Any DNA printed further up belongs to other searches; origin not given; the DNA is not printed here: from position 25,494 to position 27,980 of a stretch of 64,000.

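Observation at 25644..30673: Translationally coupled four-gene operon: two lipoproteins, a FemAB-like acyltransferase and a 700-aa OM β-barrel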

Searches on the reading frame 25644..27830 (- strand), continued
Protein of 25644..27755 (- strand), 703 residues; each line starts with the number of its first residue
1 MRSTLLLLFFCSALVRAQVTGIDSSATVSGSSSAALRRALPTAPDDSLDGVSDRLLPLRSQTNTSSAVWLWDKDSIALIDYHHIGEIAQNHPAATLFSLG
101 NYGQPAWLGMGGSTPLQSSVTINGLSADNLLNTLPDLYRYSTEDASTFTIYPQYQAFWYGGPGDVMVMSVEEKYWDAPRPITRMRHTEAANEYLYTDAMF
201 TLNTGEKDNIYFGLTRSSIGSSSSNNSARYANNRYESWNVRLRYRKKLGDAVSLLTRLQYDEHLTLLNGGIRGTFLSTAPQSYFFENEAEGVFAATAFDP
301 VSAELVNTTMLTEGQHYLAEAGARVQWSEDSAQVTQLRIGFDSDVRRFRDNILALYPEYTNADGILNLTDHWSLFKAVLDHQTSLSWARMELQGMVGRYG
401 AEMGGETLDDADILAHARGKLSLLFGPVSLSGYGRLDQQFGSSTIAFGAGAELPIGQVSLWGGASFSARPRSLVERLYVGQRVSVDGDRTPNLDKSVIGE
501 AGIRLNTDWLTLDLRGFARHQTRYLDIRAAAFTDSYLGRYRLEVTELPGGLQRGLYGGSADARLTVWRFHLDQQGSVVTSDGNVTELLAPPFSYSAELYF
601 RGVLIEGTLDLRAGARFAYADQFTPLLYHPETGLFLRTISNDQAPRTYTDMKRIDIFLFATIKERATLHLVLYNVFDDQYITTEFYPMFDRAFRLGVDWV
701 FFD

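Call 67: search_protein_families(library=pfam, proteins=[P0153, P0156, P0162, P0170, P0178, P0190, P0204, P0223, P0238, P0261], max_evalue=0.01)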
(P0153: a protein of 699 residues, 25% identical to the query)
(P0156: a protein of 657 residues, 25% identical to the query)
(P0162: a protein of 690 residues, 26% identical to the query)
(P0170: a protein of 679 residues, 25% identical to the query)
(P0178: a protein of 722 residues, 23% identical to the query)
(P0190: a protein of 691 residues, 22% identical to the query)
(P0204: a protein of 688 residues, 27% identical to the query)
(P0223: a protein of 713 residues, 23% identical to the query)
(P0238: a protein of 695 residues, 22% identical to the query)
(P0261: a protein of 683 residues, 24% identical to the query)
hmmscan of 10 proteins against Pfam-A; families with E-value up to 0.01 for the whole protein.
P0153 (699 aa): 2 families
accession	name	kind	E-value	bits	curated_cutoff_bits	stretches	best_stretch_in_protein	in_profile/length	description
PF07715.20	Plug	-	4.1e-13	50.2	23.9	1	91-176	23-107/107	TonB-dependent Receptor Plug Domain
PF14121.12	Porin_10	-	9.9e-12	44.8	27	1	185-699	86-597/597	Putative porin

P0156 (657 aa): 2 families
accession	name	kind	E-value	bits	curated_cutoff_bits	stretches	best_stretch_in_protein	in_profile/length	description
PF14121.12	Porin_10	-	6.1e-14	52.1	27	1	161-657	82-597/597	Putative porin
PF07715.20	Plug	-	6.7e-12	46.3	23.9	1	68-154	21-106/107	TonB-dependent Receptor Plug Domain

P0162 (690 aa): 3 families
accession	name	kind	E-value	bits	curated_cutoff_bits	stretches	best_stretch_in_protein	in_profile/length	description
PF07715.20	Plug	-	2.2e-10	41.5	23.9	1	81-179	10-107/107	TonB-dependent Receptor Plug Domain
PF00593.30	TonB_dep_Rec_b-barrel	-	9.7e-10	39.3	27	1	289-582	44-349/436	TonB dependent receptor-like, beta-barrel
PF14121.12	Porin_10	-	5e-08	32.6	27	1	569-689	486-596/597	Putative porin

P0170 (679 aa): 3 families
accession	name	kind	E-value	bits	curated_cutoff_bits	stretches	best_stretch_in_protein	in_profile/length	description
PF14121.12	Porin_10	-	4.8e-13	49.2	27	1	541-678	457-596/597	Putative porin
PF07715.20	Plug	-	5.9e-11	43.3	23.9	1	98-181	25-107/107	TonB-dependent Receptor Plug Domain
PF00593.30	TonB_dep_Rec_b-barrel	-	1.2e-08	35.7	27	1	278-602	34-393/436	TonB dependent receptor-like, beta-barrel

P0178 (722 aa): 2 families
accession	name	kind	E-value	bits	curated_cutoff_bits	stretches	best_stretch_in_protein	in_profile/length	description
PF14121.12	Porin_10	-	2.9e-14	53.2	27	1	569-722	454-597/597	Putative porin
PF07715.20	Plug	-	2.7e-08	34.7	23.9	1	111-200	13-101/107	TonB-dependent Receptor Plug Domain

P0190 (691 aa): 2 families
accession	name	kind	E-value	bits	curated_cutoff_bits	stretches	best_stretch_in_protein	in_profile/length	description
PF14121.12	Porin_10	-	3.9e-14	52.7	27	2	179-595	85-512/597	Putative porin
PF07715.20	Plug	-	2.5e-06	28.4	23.9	1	71-167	8-103/107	TonB-dependent Receptor Plug Domain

P0204 (688 aa): 2 families
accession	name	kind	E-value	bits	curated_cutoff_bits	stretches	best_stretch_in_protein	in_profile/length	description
PF14121.12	Porin_10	-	2.5e-18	66.6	27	2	567-688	473-597/597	Putative porin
PF07715.20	Plug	-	2.1e-09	38.3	23.9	1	90-186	11-106/107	TonB-dependent Receptor Plug Domain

P0223 (713 aa): 2 families
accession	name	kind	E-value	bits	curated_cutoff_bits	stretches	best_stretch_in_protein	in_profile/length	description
PF07715.20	Plug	-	1.1e-06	29.5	23.9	1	93-183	12-101/107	TonB-dependent Receptor Plug Domain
PF14121.12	Porin_10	-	5.1e-05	22.6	27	1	186-712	70-596/597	Putative porin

P0238 (695 aa): 2 families
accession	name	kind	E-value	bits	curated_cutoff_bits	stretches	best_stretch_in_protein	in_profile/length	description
PF14121.12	Porin_10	-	6e-10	38.9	27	1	185-694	85-596/597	Putative porin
PF07715.20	Plug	-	1.1e-05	26.3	23.9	1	111-178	40-107/107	TonB-dependent Receptor Plug Domain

P0261 (683 aa): 2 families
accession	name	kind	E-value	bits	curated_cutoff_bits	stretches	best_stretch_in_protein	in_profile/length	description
PF14121.12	Porin_10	-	1.6e-09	37.5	27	1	186-682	89-596/597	Putative porin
PF07715.20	Plug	-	2.5e-06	28.4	23.9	1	108-168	42-102/107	TonB-dependent Receptor Plug Domain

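Call 76: search_protein_families(library=ncbifam, proteins=[L042:4973-6004:+, L042:3562-4752:-, L042:2422-3546:-, L042:1481-2401:-, L042:609-1412:-, L042:8061-8423:-, L028:1598-2614:+], max_evalue=0.001)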
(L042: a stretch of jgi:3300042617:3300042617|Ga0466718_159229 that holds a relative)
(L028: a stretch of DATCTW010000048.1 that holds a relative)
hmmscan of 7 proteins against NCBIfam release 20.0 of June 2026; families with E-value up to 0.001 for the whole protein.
L042:4973-6004:+ (343 aa): 1 family
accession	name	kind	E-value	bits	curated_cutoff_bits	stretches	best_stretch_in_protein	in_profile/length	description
TIGR03019.1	pepcterm_femAB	equivalog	3.5e-15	55.9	260.35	1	21-310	2-277/330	FemAB family XrtA/PEP-CTERM system-associated protein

L042:3562-4752:- (396 aa): 33 families (the best 25 are shown)
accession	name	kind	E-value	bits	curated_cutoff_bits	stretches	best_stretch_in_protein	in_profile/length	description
NF047600.1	SerpalmtaseCFB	equivalog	8.4e-149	495.5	640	1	3-395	5-394/395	serine palmitoyltransferase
TIGR01825.1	gly_Cac_T_rel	subfamily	3e-113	378.4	535.4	1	14-396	6-385/385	BioF/Kbl family PLP-dependent acyltransferase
NF047599.1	SerpalmtaseBetaP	equivalog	3.5e-110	368.4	500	1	2-394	2-394/394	serine palmitoyltransferase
TIGR00858.1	bioF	equivalog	5.2e-110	367.6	426.45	1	26-386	6-364/365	8-amino-7-oxononanoate synthase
NF005394.0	PRK06939.1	equivalog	8e-110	367.3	460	1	13-396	13-397/397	glycine C-acetyltransferase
TIGR01822.1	2am3keto_CoA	equivalog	7.3e-91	305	493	1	14-396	10-393/393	glycine C-acetyltransferase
NF047603.1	SerpalmtaseAlphaP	equivalog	1.5e-89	300.5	670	1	12-396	15-399/399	serine palmitoyltransferase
TIGR01821.1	5aminolev_synth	equivalog_domain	2.2e-77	260.6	338.55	1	13-395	11-399/402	5-aminolevulinate synthase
NF005526.0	PRK07179.1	equivalog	2e-60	204.5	428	1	42-392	55-398/407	alpha-hydroxyketone-type quorum-sensing autoinducer synthase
NF005697.0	PRK07505.1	subfamily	3.2e-43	147.9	342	1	26-392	33-401/405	hypothetical protein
NF004608.1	PRK05937.1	equivalog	1.8e-28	99.4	399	1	73-313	41-276/366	8-amino-7-oxononanoate synthase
NF000586.1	PRK00011.1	subfamily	1e-13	50.8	335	1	42-324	18-302/404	serine hydroxymethyltransferase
TIGR02539.1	SepCysS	equivalog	4.5e-08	32.5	365.25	1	61-222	21-194/370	O-phospho-L-seryl-tRNA:Cys-tRNA synthase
TIGR01885.1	Orn_aminotrans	equivalog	1.4e-07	30.6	378.4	1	153-314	166-321/402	ornithine--oxo-acid transaminase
NF006810.0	PRK09331.1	subfamily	2.9e-07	29.6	301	1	62-219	36-205/397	Sep-tRNA:Cys-tRNA synthetase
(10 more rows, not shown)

L042:2422-3546:- (374 aa): 0 families

L042:1481-2401:- (306 aa): 20 families
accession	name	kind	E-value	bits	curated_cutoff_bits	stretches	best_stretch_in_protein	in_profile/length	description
NF005146.0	PRK06606.1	equivalog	1.9e-129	431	279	1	4-305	4-306/307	branched-chain amino acid transaminase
TIGR01122.1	ilvE_I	equivalog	2.8e-123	410.9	245.55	1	10-305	1-298/298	branched-chain-amino-acid transaminase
NF005726.0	PRK07544.1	equivalog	5.5e-80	268.6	396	1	8-296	12-292/295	branched-chain amino acid aminotransferase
NF006185.0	PRK08320.1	subfamily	2.9e-78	263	363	1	7-297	3-288/292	branched-chain amino acid aminotransferase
NF009126.0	PRK12479.1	equivalog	7.7e-62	209.1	518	1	8-293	5-285/299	branched-chain-amino-acid transaminase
NF009897.0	PRK13357.1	equivalog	2.5e-41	141.6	307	1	8-305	42-357/358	branched-chain amino acid aminotransferase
TIGR01121.1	D_amino_aminoT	equivalog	1e-37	129.9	277.45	1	10-291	3-274/276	D-amino-acid transaminase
TIGR01123.1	ilvE_II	equivalog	5.8e-37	127.3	250.05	1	10-303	1-311/313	branched-chain-amino-acid transaminase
NF005209.0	PRK06680.1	subfamily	1.6e-33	115.8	320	1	9-294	5-283/286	D-amino-acid transaminase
NF009896.0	PRK13356.1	equivalog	1.8e-33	115.9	262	1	8-275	9-269/287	branched-chain amino acid aminotransferase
NF005800.0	PRK07650.1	equivalog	2.7e-32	112.2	308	1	9-296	3-280/290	aminodeoxychorismate lyase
NF009066.0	PRK12400.1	equivalog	1.9e-21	76.7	538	1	165-296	156-286/290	D-amino-acid transaminase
TIGR03461.1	pabC_Proteo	equivalog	2.9e-21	75.9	176.85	1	21-271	8-249/262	aminodeoxychorismate lyase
NF004761.0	PRK06092.1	equivalog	4.9e-21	75.2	260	1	20-271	9-251/268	aminodeoxychorismate lyase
NF005888.0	PRK07849.1-3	equivalog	2.6e-14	52.9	273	1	173-294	174-290/298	aminodeoxychorismate lyase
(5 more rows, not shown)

L042:609-1412:- (267 aa): 5 families
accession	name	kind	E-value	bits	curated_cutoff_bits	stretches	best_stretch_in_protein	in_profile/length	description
TIGR00413.1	rlpA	subfamily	6e-48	163.6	82.15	1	32-241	1-187/208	septal ring lytic transglycosylase RlpA family protein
NF047735.1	MPL36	exception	2.4e-46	158.8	430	1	16-264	78-303/305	RlpA family plasminogen-binding lipoprotein MPL36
NF007953.1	PRK10672.1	equivalog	6.9e-36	124.5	201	2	27-122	75-168/362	endolytic peptidoglycan transglycosylase RlpA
TIGR02223.1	ftsN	equivalog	2.3e-05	24.1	107.65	1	160-265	196-298/299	cell division protein FtsN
NF041144.1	expansin_EXLX1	subfamily_domain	8.5e-05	21.9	100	1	67-130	41-101/194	expansin EXLX1 family cellulose-binding protein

L042:8061-8423:- (120 aa): 0 families

L028:1598-2614:+ (338 aa): 1 family
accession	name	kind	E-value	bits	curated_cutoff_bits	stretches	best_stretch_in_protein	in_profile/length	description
TIGR03019.1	pepcterm_femAB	equivalog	3.1e-11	42.9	260.35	1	17-305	2-277/330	FemAB family XrtA/PEP-CTERM system-associated protein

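Call 87: search_protein_families(library=pfam, proteins=[L042:2422-3546:-, L042:4973-6004:+, L042:8061-8423:-, L040:7477-8577:+, L041:1736-2479:-], max_evalue=0.1)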
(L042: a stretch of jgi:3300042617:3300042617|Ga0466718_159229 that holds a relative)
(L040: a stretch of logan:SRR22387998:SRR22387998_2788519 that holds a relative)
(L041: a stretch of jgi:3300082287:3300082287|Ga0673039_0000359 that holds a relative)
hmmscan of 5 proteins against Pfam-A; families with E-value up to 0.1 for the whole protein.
L042:2422-3546:- (374 aa): 2 families
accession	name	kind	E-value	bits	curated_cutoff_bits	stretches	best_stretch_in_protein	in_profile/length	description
PF00583.31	Acetyltransf_1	-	1.4e-07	32.2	20.7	1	215-333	4-91/116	Acetyltransferase (GNAT) family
PF13508.13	Acetyltransf_7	-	0.0024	18.7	27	0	55-80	2-27/84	Acetyltransferase (GNAT) domain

L042:4973-6004:+ (343 aa): 2 families
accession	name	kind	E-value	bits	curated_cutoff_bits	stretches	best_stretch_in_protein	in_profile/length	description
PF13480.13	Acetyltransf_6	-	1.4e-11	45.1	22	1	170-305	5-143/143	Acetyltransferase (GNAT) domain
PF02388.22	FemAB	-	2.7e-08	33.5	24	2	249-314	315-385/406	FemAB family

L042:8061-8423:- (120 aa): 4 families
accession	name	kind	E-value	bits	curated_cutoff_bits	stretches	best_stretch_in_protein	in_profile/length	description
PF14771.11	DUF4476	-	0.037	14.7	22.5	1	48-90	8-45/91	Domain of unknown function (DUF4476)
PF17107.11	SesA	-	0.037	14.6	26.3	1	5-74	51-118/122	N-terminal domain on NACHT_NTPase and P-loop NTPases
PF04760.21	IF2_N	-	0.037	14.2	25.3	0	12-35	3-26/53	Translation initiation factor IF-2, N-terminal region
PF01858.22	RB_A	-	0.052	13.9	25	1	6-62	62-118/196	Retinoblastoma-associated protein A domain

L040:7477-8577:+ (366 aa): 0 families

L041:1736-2479:- (247 aa): 0 families
